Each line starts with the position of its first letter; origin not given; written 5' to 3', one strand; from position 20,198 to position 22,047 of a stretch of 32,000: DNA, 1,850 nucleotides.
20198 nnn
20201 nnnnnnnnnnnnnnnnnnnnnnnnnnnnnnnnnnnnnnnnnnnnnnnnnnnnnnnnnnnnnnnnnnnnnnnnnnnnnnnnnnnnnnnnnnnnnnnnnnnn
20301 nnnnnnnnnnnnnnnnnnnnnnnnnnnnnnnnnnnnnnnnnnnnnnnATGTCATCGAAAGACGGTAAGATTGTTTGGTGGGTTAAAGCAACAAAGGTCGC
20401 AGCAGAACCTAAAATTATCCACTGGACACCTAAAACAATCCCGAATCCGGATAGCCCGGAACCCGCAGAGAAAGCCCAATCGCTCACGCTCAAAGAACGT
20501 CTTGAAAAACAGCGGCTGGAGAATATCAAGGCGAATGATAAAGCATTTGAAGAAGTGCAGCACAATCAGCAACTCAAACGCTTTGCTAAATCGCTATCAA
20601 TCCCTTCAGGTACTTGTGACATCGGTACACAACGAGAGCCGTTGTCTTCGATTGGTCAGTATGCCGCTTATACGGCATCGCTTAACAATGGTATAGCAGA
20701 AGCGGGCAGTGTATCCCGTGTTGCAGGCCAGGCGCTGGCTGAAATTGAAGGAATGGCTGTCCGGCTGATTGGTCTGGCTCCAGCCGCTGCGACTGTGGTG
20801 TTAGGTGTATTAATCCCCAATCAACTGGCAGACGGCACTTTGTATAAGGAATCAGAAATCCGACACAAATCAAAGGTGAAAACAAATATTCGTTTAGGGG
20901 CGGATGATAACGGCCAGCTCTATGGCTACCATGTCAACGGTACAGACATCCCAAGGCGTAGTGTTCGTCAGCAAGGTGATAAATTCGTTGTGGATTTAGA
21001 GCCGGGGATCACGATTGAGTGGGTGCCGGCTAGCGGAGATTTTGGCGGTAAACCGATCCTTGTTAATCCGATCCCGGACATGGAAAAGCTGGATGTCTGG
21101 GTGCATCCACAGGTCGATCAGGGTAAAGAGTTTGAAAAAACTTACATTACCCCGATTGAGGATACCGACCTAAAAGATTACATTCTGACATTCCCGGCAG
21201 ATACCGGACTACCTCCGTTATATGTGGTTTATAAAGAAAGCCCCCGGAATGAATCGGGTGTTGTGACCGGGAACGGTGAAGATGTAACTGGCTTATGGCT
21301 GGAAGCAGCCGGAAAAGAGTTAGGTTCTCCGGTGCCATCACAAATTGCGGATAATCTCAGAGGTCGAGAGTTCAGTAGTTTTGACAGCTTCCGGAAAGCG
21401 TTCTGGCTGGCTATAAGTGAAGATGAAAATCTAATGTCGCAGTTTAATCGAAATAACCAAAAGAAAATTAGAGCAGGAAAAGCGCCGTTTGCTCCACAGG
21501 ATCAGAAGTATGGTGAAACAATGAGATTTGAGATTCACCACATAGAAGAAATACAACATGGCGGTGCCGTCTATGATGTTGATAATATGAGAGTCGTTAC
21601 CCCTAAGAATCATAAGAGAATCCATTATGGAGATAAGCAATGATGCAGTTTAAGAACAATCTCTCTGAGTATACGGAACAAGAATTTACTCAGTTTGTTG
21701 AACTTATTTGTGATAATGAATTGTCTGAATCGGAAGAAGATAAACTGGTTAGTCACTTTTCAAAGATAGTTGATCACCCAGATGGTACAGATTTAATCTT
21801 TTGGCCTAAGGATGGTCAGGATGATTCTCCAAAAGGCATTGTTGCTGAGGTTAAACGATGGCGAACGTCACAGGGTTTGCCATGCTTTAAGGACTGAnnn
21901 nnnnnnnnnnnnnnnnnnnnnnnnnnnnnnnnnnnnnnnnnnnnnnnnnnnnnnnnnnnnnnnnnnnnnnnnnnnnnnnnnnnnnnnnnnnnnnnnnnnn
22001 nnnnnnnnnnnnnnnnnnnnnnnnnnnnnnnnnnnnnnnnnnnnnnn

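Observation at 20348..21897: Filamentous prophage carrying a colicin-E9-like DNase bacteriocin plus Im9-like immunity pair as cargo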

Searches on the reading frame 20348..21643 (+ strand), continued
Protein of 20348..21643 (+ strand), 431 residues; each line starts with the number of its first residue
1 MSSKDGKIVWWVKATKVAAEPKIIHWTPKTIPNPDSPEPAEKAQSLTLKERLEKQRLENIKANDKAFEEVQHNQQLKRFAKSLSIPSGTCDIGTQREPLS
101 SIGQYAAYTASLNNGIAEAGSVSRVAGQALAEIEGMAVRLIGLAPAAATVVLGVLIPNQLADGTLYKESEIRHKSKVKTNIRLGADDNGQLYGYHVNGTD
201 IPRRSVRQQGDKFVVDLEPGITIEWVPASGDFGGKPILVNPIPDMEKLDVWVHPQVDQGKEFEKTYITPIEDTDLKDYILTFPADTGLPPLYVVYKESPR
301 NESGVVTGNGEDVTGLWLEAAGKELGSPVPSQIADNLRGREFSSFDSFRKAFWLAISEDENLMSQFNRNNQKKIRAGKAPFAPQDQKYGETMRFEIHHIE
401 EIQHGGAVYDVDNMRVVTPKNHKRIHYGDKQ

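Call 74: fold_search(model_id=the predicted structure, library=pdb)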
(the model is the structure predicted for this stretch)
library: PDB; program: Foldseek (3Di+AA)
matches with E <= 10: 825; with E <= 0.001: 60
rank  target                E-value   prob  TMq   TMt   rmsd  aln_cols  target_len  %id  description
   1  1fsj_B                1.4e-16  1.00  0.30  0.96   1.4       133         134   47  CRYSTAL STRUCTURE OF THE E9 DNASE DOMAIN (released 2003-06-17)
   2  1fsj_C                1.4e-16  1.00  0.30  0.97   1.3       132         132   47  CRYSTAL STRUCTURE OF THE E9 DNASE DOMAIN (released 2003-06-17)
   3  5ew5_A                1.7e-16  1.00  0.29  0.26  19.0       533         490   18  Crystal Structure of Colicin E9 In Complex with Its Immunity Protein Im9 (released 2016-07-20)
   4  2gyk_B                3.1e-16  1.00  0.29  0.96   0.7       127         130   47  Crystal structure of the complex of the Colicin E9 DNase domain with a mutant immunity protein, IMME9 (D51A) (released 2007-05-15)
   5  1mz8_B                3.3e-16  1.00  0.30  0.97   0.8       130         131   50  CRYSTAL STRUCTURES OF THE NUCLEASE DOMAIN OF COLE7/IM7 IN COMPLEX WITH A PHOSPHATE ION AND A ZINC ION (released 2002-12-23)
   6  1mz8_D                4.2e-16  1.00  0.30  0.98   0.8       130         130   50  CRYSTAL STRUCTURES OF THE NUCLEASE DOMAIN OF COLE7/IM7 IN COMPLEX WITH A PHOSPHATE ION AND A ZINC ION (released 2002-12-23)
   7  2gzf_B                4.2e-16  1.00  0.30  0.98   0.7       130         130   48  Crystal structure of the E9 DNase domain with a mutant immunity protein IM9 (Y54F) (released 2007-07-03)
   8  2gyk_F                4.8e-16  1.00  0.30  0.98   0.8       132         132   48  Crystal structure of the complex of the Colicin E9 DNase domain with a mutant immunity protein, IMME9 (D51A) (released 2007-05-15)
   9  3fbd_A                4.8e-16  1.00  0.30  0.96   0.8       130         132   49  Crystal structure of the nuclease domain of COLE7(D493Q mutant) in complex with an 18-BP duplex DNA (released 2009-11-03)
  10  3u43_B                5.0e-16  1.00  0.30  0.98   0.8       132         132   48  Crystal structure of the colicin E2 DNase-Im2 complex (released 2012-03-21)
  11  1m08_A                7.2e-16  1.00  0.30  0.96   1.3       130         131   50  Crystal structure of the unbound nuclease domain of ColE7 (released 2002-12-11)
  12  2vlq_B                8.1e-16  1.00  0.30  0.96   1.2       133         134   47  F86A mutant of E9 DNase domain in complex with Im9 (released 2008-05-20)
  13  2vln_B                9.6e-16  1.00  0.30  0.96   1.2       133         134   47  N75A mutant of E9 DNase domain in complex with Im9 (released 2008-05-20)
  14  3fbd_D                1.0e-15  1.00  0.30  0.97   0.9       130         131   49  Crystal structure of the nuclease domain of COLE7(D493Q mutant) in complex with an 18-BP duplex DNA (released 2009-11-03)
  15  1v15_B                1.0e-15  1.00  0.30  0.96   1.2       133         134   47  CRYSTAL STRUCTURE OF THE COLICIN E9, MUTANT HIS103ALA, IN COMPLEX WITH ZN+2 AND DSDNA (RESOLUTION 2.4A) (released 2004-06-23)
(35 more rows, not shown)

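Call 75: find_related_loci(query=A1, collection=metagenome_contigs, flank=10000)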
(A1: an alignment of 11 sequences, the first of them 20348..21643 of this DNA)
Query A1 (431 aa) in metagenome_contigs; peptide patterns used: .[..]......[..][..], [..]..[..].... (x = any residue, [..] = any of these).
208 stretches matched a pattern; 37 encode a relative of the query (tblastn E <= 1e-3); 37 distinct loci.
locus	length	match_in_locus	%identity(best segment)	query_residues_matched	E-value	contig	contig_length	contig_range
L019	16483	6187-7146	43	110-428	5e-78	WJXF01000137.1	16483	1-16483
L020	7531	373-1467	42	79-430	7e-77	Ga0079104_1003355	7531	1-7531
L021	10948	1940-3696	38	79-426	3e-75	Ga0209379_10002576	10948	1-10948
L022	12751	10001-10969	44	107-428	2e-73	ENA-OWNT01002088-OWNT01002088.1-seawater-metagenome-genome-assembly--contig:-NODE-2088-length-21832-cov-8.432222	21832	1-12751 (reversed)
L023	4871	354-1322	44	107-428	3e-73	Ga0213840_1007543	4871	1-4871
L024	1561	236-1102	45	152-430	4e-75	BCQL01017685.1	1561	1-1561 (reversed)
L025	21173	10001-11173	38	62-431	5e-69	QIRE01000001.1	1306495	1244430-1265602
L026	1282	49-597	59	245-428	1e-73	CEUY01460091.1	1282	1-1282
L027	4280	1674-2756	41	79-426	2e-68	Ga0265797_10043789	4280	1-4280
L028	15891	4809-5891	39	79-426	8e-68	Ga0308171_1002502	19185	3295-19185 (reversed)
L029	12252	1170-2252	40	79-426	3e-67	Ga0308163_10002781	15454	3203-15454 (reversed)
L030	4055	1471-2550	39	79-426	4e-66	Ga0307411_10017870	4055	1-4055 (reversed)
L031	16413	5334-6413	39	79-426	2e-64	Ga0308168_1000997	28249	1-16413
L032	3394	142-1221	39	79-426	2e-64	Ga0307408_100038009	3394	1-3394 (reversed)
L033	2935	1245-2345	35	79-426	1e-64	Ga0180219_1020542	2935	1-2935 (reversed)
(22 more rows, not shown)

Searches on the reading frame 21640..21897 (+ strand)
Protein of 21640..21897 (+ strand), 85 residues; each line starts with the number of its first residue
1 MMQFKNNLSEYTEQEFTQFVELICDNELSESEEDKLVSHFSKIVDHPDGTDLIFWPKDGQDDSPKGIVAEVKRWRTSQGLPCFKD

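Call 3: search_protein_families(library=pfam, proteins=[window:21640-21897:+], max_evalue=0.01)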
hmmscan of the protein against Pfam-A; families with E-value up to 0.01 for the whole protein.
window:21640-21897:+ (85 aa): 1 family
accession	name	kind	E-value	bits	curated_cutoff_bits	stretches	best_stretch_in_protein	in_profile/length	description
PF01320.23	Colicin_Pyocin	-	2.7e-32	111.1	21.2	1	4-84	1-82/82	Colicin immunity protein / pyocin immunity protein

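Call 16: search_dna_similar(query=window:21640-21897:+, collection=phages, mode=protein, max_rows=40, max_evalue=0.001)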
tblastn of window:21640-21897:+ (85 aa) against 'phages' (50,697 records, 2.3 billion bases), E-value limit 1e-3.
No match.

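Call 49: search_protein_families(library=ncbifam, proteins=[window:21640-21897:+], max_evalue=0.01)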
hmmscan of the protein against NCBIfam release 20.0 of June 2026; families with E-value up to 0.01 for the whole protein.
window:21640-21897:+ (85 aa): 0 families

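Call 50: search_protein_families(library=phrogs, proteins=[window:21640-21897:+], max_evalue=0.001)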
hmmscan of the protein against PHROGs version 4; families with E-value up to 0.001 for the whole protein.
window:21640-21897:+ (85 aa): 1 family
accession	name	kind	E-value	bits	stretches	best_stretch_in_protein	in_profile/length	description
phrog_37357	-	unknown function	8.2e-29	100.7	1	1-84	1-85/87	-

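Call 52: search_solved_structures(query=window:21640-21897:+, show_alignments=2, max_evalue=0.001)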
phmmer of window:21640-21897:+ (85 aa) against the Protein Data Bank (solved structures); distinct sequences matched with E-value up to 0.001: 28.
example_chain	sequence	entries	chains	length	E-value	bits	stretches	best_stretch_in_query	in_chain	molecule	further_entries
3gjn_A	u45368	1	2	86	5.7e-28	100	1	2-84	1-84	Colicin-E9 immunity protein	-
3gkl_C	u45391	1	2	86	8.6e-26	93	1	2-84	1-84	Colicin-E7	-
2gzf_A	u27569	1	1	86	3e-25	91.3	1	2-84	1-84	Colicin-E9 immunity protein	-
1fr2_A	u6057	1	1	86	5.7e-25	90.4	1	2-84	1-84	COLICIN E9 IMMUNITY PROTEIN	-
2gzi_A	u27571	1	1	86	6.3e-25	90.3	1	2-84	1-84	Colicin-E9 immunity protein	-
1e0h_A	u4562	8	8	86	8.1e-25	89.9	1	2-84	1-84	IMMUNITY PROTEIN FOR COLICIN E9 | IMMUNITY PROTEIN IM9 | IM9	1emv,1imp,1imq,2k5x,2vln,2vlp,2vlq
2vlo_A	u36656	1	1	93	1.1e-24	89.5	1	2-84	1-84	COLICIN-E9 IMMUNITY PROTEIN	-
5ew5_E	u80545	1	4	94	1.1e-24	89.5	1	2-84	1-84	Colicin-E9 immunity protein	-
2gzg_A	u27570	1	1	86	1.1e-24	89.4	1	2-84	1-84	Colicin-E9 immunity protein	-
2no8_A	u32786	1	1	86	1.3e-24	89.3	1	2-84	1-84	Colicin-E2 immunity protein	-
1ayi_A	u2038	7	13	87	1.5e-24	89.1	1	2-84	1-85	COLICIN E IMMUNITY PROTEIN 7 | Colicin E7 immunity protein | COLICIN E7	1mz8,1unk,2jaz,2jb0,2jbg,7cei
3u43_A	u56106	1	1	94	1.8e-24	88.8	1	2-84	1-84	Colicin-E2 immunity protein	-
1znv_A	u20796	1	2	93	1.9e-24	88.7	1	2-84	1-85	Colicin E7 immunity protein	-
1cei_A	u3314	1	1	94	1.9e-24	88.7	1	2-84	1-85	COLICIN E7 IMMUNITY PROTEIN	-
2gze_A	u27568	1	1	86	4.2e-24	87.6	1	2-84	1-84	Colicin-E9 immunity protein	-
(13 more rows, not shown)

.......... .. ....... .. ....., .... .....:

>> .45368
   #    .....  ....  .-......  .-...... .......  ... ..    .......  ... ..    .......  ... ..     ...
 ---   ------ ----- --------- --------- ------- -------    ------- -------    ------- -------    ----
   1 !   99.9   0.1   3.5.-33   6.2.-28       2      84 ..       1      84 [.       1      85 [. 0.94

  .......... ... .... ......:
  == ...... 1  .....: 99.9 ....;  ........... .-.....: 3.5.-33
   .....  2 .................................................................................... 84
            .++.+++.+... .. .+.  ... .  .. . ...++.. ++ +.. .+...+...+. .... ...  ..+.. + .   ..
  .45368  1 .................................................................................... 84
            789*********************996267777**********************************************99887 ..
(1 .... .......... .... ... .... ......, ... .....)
